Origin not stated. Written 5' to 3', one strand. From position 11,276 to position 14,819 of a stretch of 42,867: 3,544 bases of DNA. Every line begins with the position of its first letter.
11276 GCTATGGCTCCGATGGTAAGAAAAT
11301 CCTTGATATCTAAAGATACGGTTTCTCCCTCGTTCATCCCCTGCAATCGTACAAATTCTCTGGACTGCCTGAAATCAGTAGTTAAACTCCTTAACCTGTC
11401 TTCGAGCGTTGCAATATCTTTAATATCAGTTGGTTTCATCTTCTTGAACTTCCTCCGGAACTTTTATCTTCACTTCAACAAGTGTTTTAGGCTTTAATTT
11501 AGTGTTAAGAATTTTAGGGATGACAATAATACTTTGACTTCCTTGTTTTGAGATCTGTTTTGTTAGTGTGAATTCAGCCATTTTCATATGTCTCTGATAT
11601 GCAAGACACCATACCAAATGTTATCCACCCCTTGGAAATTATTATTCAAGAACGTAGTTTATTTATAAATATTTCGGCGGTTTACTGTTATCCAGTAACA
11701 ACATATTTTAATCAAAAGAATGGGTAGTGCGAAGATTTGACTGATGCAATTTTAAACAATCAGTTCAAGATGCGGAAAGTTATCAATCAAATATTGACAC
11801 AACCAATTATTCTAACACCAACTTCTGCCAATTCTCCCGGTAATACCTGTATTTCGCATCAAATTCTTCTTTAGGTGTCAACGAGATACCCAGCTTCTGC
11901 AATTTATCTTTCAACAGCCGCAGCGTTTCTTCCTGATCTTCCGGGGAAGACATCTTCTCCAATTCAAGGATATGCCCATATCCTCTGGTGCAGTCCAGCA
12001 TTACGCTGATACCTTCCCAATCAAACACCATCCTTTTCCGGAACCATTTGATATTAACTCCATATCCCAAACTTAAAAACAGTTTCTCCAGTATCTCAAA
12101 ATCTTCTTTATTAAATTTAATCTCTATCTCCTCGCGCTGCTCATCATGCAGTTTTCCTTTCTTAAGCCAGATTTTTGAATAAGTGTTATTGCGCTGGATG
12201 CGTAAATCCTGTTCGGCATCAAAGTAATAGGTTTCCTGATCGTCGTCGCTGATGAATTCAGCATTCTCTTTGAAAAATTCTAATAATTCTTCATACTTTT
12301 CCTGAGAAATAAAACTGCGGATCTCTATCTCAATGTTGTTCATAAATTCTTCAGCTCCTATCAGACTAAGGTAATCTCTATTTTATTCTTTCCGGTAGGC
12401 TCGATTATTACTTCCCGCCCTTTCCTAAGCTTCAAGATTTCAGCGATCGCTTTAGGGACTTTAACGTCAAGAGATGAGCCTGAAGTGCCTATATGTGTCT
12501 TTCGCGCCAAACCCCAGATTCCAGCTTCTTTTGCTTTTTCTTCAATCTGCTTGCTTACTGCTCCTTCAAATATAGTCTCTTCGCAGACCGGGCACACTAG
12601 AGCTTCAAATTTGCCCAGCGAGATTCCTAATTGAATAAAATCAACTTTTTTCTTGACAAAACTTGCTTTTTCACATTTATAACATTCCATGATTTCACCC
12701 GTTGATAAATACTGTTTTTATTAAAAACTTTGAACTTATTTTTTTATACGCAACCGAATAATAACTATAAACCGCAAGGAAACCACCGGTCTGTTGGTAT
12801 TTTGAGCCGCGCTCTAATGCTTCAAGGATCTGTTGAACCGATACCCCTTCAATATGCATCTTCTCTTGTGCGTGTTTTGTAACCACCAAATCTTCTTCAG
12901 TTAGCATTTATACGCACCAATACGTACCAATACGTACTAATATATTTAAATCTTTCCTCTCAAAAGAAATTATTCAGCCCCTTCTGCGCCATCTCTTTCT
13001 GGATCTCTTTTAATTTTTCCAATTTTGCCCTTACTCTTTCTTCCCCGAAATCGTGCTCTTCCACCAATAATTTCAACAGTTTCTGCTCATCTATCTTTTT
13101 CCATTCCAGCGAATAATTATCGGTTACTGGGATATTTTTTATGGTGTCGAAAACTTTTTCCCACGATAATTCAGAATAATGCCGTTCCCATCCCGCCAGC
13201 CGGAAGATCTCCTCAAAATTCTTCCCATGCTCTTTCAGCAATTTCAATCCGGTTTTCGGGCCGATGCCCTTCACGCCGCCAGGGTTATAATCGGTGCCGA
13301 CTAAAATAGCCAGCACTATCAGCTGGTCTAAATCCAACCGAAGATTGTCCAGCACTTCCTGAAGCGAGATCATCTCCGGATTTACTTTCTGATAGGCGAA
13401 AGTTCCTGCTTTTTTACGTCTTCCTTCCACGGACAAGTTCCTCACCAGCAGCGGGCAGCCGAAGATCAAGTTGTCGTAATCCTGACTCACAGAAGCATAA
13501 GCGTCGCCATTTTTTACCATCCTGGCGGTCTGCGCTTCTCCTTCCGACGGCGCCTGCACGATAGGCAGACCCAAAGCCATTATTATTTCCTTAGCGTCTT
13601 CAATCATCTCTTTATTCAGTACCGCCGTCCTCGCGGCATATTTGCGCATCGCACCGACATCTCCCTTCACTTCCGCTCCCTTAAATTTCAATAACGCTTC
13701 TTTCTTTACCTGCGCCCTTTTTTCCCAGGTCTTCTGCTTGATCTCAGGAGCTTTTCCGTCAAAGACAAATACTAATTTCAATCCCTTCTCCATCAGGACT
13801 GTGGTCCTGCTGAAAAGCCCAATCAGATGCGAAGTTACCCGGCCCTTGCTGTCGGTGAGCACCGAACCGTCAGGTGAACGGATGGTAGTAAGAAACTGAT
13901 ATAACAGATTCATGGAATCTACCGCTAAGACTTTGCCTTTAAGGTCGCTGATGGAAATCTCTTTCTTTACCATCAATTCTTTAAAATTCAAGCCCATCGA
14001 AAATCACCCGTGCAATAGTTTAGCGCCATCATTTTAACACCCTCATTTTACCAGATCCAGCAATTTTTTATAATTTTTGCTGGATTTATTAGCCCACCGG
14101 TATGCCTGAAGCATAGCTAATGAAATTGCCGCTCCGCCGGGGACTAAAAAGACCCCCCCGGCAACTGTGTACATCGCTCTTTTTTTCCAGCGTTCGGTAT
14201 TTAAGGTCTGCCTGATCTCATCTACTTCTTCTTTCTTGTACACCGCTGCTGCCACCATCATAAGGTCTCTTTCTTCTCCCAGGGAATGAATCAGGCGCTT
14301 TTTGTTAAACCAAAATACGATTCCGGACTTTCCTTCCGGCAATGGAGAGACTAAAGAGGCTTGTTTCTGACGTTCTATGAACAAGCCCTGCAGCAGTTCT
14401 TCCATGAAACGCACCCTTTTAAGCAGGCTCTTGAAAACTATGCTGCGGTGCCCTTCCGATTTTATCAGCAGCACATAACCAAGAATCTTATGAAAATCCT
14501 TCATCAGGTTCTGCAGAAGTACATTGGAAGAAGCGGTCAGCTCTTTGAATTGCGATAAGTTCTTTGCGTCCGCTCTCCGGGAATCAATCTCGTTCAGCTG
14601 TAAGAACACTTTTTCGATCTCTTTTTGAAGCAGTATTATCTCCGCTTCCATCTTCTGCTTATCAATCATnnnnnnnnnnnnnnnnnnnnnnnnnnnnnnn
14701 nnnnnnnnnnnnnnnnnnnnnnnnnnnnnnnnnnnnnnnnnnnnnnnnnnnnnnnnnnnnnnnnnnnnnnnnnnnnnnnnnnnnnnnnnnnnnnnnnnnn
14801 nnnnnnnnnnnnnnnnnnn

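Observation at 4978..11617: Six-gene AbrB / MoxR-like AAA+ / P-Q-rich / HExxH-VWA / 33-aa / helical-repeat operon resembling NTPase-VWA ternary conflict or chaperone systems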

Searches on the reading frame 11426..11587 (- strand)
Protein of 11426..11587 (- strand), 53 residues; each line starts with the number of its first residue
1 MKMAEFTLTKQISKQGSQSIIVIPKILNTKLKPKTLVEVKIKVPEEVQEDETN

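Call 5: search_protein_families(library=pfam, proteins=[window:11426-11587:-], max_evalue=0.1)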
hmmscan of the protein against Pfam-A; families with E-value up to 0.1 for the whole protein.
window:11426-11587:- (53 aa): 0 families

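Call 9: search_protein_families(library=padloc, proteins=[window:11426-11587:-], max_evalue=0.1)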
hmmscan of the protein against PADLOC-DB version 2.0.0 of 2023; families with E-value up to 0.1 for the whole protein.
window:11426-11587:- (53 aa): 0 families

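Call 10: search_protein_families(library=ncbifam, proteins=[window:11426-11587:-], max_evalue=0.1)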
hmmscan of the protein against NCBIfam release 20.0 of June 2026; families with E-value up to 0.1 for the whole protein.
window:11426-11587:- (53 aa): 0 families

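Call 11: search_protein_families(library=phrogs, proteins=[window:11426-11587:-], max_evalue=0.1)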
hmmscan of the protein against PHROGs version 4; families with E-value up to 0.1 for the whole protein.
window:11426-11587:- (53 aa): 1 family
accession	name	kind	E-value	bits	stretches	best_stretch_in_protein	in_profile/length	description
phrog_7396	-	unknown function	0.077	13.6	1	3-37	104-136/227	-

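Call 67: search_solved_structures(query=A6, max_evalue=10, show_alignments=2)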
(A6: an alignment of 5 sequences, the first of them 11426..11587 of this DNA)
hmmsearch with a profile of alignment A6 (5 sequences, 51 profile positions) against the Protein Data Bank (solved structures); distinct sequences matched with E-value up to 10: 3.
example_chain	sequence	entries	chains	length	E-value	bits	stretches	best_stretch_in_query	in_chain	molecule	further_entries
5ija_A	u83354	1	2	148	0.38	13.5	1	13-36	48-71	Hydrogenase-specific maturation endopeptidase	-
7q5s_A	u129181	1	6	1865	1.1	12.1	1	13-34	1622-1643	3-oxoacyl-[acyl-carrier-protein] reductase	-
2glw_A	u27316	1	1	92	1.1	12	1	12-37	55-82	92aa long hypothetical protein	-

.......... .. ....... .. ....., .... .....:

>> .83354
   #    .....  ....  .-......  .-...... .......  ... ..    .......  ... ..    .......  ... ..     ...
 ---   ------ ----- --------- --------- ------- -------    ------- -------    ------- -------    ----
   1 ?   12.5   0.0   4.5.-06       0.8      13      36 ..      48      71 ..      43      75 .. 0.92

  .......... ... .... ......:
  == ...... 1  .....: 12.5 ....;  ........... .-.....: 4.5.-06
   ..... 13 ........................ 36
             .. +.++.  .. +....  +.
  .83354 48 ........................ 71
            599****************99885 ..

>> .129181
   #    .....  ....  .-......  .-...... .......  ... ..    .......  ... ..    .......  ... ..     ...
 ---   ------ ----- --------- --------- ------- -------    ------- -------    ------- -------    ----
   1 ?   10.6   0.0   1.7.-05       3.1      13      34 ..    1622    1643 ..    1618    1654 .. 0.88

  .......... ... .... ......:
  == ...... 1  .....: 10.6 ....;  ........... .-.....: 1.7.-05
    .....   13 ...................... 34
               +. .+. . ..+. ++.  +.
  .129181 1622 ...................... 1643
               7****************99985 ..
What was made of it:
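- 11426..11587 (-): Small first gene (53 aa from ATG 11587; alternative TTG 11617), proposed DNA-binding autoregulator; the AbrB-like fold is unproven. The best fold-relevant PDB profile hit is 2glw at E 1.1 (call 67).
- On SpoVT/AbrB (PF04014) DNA-binding proteins: The PDB profile search gives 2glw at E 1.1 (call 67).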

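Call 69: search_protein_families(library=pfam, alignment_id=A6, max_evalue=10)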
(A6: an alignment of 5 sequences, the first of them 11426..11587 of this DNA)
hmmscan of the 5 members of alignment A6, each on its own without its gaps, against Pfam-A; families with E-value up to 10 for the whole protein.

A. member 1, window:11426-11587:- (53 aa): 0 families

B. families by the number of members that match (of 5 scanned): 0 families
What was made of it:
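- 11426..11587 (-): There is no Pfam hit (calls 5, 69).
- On SpoVT/AbrB (PF04014) DNA-binding proteins: No Pfam hit for any of five orthologues even at E 10 (call 69).
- The AbrB-like fold is unproven (calls 67, 69).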

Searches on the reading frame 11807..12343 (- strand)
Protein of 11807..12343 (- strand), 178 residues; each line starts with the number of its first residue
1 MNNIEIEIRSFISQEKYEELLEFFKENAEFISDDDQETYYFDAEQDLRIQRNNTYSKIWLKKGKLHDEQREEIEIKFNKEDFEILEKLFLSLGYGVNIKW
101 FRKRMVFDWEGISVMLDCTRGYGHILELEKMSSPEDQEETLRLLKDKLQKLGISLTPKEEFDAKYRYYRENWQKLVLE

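Call 40: find_encoding_contigs(protein=window:11807-12343:-, flank=10000, max_places=8)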
Protein window:11807-12343:- (178 aa): 7 contigs read that carry it; 3 places shown.
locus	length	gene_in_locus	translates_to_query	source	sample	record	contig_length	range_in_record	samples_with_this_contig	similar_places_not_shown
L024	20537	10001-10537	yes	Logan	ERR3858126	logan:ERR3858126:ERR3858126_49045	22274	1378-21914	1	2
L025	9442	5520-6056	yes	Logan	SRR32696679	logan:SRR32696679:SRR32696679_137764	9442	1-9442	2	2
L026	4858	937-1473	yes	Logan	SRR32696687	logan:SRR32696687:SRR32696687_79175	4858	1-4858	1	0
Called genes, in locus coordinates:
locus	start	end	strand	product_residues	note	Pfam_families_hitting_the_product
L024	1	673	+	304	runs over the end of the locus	PF01116:F_bP_aldolase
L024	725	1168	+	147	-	PF02502:LacAB_rpiB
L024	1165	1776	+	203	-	PF00834:Ribul_P_3_epim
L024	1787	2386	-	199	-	PF07690:MFS_1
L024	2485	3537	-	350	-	PF00899:ThiF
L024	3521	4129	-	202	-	-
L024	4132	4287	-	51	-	-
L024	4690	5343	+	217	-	PF20582:UPF0758_N, PF04002:RadC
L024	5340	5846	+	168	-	-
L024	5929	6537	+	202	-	PF02778:tRNA_int_endo_N, PF01974:tRNA_int_endo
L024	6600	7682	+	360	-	-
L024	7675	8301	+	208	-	-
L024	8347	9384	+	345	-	PF00752:XPG_N, PF00867:XPG_I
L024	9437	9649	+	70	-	-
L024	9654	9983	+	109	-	-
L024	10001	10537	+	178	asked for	PF01928:CYTH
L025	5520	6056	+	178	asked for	PF01928:CYTH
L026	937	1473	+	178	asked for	PF01928:CYTH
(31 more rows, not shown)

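Call 93: search_protein_families(library=pfam, max_evalue=1, proteins=[window:11807-12343:-])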
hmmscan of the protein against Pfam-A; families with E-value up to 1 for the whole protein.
window:11807-12343:- (178 aa): 1 family
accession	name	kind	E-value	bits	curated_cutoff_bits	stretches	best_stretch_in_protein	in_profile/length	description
PF01928.26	CYTH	-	1.6e-09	38.2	23.2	1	3-154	1-170/179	CYTH domain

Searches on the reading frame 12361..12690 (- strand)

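Call 93: search_protein_families(library=pfam, max_evalue=1, proteins=[window:12361-12690:-])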
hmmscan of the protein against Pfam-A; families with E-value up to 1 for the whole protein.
window:12361-12690:- (109 aa): 2 families
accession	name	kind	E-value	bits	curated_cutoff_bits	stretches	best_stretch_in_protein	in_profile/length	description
PF24292.1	DUF7479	-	0.011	16.2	27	1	2-41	4-41/60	Domain of unknown function (DUF7479)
PF04014.23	MazE_antitoxin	-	0.012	16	24.7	1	71-107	5-41/48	Antidote-toxin recognition MazE, bacterial antitoxin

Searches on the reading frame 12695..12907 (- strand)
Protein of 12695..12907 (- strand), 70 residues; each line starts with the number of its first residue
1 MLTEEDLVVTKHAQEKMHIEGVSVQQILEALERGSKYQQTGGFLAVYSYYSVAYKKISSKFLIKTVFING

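Call 93: search_protein_families(library=pfam, max_evalue=1, proteins=[window:12695-12907:-])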
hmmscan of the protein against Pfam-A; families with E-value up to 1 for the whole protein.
window:12695-12907:- (70 aa): 2 families
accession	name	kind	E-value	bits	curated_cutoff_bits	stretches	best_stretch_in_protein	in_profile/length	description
PF14076.12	DUF4258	-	0.00012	22.8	25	1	10-66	2-69/71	Domain of unknown function (DUF4258)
PF09905.14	VF530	-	0.2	12.3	27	1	18-65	4-51/63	DNA-binding protein VF530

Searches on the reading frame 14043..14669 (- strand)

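Call 93: search_protein_families(library=pfam, max_evalue=1, proteins=[window:14043-14669:-])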
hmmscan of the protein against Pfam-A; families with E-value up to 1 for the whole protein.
window:14043-14669:- (208 aa): 2 families
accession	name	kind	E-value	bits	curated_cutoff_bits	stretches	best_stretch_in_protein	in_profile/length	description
PF15589.11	Imm21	-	0.1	13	30.7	1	130-177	72-120/159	Immunity protein 21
PF23482.1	YLR146W-A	-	0.13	12.7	27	1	13-45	18-51/62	YLR146W-A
